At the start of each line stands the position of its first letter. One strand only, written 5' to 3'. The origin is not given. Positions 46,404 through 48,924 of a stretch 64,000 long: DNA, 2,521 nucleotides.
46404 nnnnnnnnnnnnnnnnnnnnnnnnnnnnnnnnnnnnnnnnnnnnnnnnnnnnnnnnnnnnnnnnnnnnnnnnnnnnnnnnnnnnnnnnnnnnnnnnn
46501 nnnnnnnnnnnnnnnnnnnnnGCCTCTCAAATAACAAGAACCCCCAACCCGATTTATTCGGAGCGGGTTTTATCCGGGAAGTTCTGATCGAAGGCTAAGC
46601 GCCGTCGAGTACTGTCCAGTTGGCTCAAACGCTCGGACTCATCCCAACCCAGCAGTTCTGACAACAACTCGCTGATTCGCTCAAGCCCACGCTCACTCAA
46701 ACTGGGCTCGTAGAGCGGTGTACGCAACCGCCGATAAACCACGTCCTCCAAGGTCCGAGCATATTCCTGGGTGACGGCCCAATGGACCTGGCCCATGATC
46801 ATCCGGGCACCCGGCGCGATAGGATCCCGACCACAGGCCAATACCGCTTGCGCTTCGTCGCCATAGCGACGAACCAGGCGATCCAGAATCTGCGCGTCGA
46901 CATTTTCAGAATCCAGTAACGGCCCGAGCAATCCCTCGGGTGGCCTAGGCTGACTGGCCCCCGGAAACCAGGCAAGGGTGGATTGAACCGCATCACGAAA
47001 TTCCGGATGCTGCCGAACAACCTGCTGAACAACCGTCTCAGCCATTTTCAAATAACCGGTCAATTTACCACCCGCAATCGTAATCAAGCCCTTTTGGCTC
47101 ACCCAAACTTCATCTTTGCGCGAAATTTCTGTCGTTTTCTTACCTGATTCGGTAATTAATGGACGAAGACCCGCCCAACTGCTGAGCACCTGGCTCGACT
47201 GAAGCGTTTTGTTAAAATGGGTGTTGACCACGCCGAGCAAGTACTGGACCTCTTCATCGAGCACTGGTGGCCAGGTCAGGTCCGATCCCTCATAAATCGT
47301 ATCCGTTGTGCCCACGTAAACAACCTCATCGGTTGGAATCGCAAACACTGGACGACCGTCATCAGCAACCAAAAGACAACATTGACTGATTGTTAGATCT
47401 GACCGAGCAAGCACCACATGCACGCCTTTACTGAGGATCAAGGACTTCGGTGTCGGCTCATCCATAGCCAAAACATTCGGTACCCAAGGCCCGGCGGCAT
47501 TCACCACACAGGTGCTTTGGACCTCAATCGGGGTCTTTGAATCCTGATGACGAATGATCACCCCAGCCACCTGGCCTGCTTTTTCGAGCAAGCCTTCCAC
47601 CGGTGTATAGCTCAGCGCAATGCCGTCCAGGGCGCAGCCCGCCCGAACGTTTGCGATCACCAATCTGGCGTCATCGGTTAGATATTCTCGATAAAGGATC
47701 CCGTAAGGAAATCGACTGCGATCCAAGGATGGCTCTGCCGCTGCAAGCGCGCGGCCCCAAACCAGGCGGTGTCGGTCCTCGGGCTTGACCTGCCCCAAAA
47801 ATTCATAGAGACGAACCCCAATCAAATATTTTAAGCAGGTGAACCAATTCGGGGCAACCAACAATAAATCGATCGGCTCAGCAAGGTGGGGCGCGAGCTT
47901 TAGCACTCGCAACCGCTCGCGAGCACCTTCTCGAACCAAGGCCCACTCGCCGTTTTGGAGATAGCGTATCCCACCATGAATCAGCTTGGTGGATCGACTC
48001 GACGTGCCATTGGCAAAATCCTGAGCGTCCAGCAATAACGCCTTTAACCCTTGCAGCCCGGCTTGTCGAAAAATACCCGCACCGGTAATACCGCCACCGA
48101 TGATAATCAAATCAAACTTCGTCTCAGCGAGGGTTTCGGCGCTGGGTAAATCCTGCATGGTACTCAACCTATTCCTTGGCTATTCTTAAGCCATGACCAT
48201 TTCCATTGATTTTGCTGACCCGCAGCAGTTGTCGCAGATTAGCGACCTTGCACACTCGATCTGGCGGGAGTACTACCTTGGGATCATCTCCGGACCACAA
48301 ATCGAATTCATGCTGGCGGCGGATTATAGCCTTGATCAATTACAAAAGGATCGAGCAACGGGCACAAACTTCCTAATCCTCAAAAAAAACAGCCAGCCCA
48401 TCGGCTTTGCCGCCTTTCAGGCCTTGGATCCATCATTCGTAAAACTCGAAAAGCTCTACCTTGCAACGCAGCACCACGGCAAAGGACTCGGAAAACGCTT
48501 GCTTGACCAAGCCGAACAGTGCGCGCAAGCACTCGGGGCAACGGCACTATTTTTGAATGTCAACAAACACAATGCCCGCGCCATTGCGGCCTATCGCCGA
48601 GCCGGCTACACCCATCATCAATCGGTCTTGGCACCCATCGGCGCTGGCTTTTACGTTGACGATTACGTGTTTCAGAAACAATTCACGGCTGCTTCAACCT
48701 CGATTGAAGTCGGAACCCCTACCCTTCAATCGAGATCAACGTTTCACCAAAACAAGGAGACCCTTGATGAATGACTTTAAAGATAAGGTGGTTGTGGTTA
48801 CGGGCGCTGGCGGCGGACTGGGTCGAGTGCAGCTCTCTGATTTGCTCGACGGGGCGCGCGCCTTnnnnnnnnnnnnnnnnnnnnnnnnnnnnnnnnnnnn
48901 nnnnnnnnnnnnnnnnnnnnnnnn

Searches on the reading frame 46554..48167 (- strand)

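Call 20: search_protein_families(library=pfam, proteins=[window:46554-48167:-], max_evalue=0.00001)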
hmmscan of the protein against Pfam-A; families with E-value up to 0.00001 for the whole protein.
window:46554-48167:- (537 aa): 2 families
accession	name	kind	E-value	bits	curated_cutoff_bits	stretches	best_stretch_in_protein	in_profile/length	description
PF01266.30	DAO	-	6.2e-46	158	27.9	1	19-370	1-350/353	FAD dependent oxidoreductase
PF16901.10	DAO_C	-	5.9e-18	65.4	31.4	1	414-513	26-126/126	C-terminal domain of alpha-glycerophosphate oxidase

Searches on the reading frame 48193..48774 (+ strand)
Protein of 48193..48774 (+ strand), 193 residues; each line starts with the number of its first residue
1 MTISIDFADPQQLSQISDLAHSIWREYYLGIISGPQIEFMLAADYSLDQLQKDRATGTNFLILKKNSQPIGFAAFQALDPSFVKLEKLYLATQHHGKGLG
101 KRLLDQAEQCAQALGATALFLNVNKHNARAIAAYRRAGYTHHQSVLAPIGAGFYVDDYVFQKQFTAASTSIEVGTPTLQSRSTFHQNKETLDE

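Call 20: search_protein_families(library=pfam, proteins=[window:48193-48774:+], max_evalue=0.00001)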
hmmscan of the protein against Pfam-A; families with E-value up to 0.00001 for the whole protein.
window:48193-48774:+ (193 aa): 4 families
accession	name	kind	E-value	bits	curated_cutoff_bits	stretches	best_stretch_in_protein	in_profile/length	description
PF00583.31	Acetyltransf_1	-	3.3e-17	63.3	20.7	1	51-139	24-116/116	Acetyltransferase (GNAT) family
PF13508.13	Acetyltransf_7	-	1.7e-12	48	27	1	58-140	3-83/84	Acetyltransferase (GNAT) domain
PF13673.13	Acetyltransf_10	-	4.9e-10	39.9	23.6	1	49-144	21-112/128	Acetyltransferase (GNAT) domain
PF13302.13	Acetyltransf_3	-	5.1e-07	30.9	25.4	1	51-140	47-138/138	Acetyltransferase (GNAT) domain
